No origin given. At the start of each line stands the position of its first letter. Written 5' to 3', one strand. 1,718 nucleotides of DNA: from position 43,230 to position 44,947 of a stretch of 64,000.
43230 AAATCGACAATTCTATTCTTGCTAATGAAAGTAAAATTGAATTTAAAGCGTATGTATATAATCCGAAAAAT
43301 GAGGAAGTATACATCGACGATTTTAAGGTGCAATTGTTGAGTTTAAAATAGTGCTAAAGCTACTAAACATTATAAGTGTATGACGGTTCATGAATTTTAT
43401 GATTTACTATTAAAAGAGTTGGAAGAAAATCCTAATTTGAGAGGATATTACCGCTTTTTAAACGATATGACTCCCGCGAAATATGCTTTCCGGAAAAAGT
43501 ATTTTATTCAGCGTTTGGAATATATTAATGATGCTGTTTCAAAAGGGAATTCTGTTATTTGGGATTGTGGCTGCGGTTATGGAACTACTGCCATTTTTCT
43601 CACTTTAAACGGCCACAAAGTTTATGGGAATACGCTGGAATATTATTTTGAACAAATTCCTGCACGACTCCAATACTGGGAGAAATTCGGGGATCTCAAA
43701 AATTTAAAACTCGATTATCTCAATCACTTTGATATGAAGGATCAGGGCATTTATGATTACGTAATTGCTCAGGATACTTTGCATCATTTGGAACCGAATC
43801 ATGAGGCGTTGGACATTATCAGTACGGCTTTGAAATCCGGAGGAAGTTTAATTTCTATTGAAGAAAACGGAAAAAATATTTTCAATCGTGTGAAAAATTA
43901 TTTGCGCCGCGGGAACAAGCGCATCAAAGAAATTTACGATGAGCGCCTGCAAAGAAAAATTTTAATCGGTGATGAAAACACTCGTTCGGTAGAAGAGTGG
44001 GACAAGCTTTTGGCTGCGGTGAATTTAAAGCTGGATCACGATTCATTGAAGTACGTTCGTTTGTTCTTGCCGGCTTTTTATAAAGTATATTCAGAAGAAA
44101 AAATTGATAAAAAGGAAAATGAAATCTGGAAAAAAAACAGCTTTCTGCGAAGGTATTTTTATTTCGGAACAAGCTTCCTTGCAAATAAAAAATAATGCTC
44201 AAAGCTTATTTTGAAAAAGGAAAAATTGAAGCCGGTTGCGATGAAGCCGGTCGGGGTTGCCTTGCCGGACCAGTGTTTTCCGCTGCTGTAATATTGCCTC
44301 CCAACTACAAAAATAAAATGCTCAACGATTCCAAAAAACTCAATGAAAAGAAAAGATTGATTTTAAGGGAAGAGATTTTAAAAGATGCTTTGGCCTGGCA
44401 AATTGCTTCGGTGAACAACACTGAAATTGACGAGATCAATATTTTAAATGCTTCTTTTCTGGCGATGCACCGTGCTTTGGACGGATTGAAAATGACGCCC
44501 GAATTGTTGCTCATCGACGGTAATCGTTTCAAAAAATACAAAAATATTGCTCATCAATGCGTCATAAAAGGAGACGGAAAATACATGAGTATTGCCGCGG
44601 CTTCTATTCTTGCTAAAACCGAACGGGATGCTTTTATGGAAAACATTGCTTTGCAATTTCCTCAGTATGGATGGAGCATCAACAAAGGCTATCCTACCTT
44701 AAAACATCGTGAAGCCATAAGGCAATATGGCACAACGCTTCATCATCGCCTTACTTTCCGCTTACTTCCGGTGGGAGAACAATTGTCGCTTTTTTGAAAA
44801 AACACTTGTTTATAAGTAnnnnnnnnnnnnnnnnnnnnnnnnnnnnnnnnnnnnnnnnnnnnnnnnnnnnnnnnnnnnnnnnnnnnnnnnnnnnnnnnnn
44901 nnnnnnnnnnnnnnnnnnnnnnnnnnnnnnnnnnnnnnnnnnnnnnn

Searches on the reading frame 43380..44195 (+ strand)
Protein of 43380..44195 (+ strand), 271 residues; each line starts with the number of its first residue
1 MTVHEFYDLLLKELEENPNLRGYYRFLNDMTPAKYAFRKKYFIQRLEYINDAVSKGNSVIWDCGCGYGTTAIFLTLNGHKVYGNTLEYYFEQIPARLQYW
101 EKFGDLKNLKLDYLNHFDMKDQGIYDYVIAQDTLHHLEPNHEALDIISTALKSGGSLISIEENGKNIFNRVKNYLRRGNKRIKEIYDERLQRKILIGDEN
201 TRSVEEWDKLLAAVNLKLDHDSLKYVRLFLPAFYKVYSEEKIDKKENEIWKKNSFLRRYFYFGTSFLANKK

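Call 45: search_protein_families(library=pfam, proteins=[window:43380-44195:+], max_evalue=0.0001)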
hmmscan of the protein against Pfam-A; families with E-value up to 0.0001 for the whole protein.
window:43380-44195:+ (271 aa): 5 families
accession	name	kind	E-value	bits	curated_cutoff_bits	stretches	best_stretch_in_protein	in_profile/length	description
PF13489.12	Methyltransf_23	-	2.4e-08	34.3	27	1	56-217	22-160/164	Methyltransferase domain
PF08241.18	Methyltransf_11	-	2.2e-07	31.9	21.2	1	62-158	2-94/95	Methyltransferase domain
PF13847.12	Methyltransf_31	-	6.2e-07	29.6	27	1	55-164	2-115/145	Methyltransferase domain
PF08242.18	Methyltransf_12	-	6.7e-07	30.4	30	1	62-157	2-98/98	Methyltransferase domain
PF13649.12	Methyltransf_25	-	4.9e-05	24.4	27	1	60-155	1-97/97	Methyltransferase domain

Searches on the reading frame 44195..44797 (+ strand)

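Call 45: search_protein_families(library=pfam, proteins=[window:44195-44797:+], max_evalue=0.0001)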
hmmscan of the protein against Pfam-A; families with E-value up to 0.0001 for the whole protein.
window:44195-44797:+ (200 aa): 1 family
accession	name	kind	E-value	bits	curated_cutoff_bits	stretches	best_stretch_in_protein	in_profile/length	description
PF01351.25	RNase_HII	-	2.9e-39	135.4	25.8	1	13-189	1-197/199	Ribonuclease HII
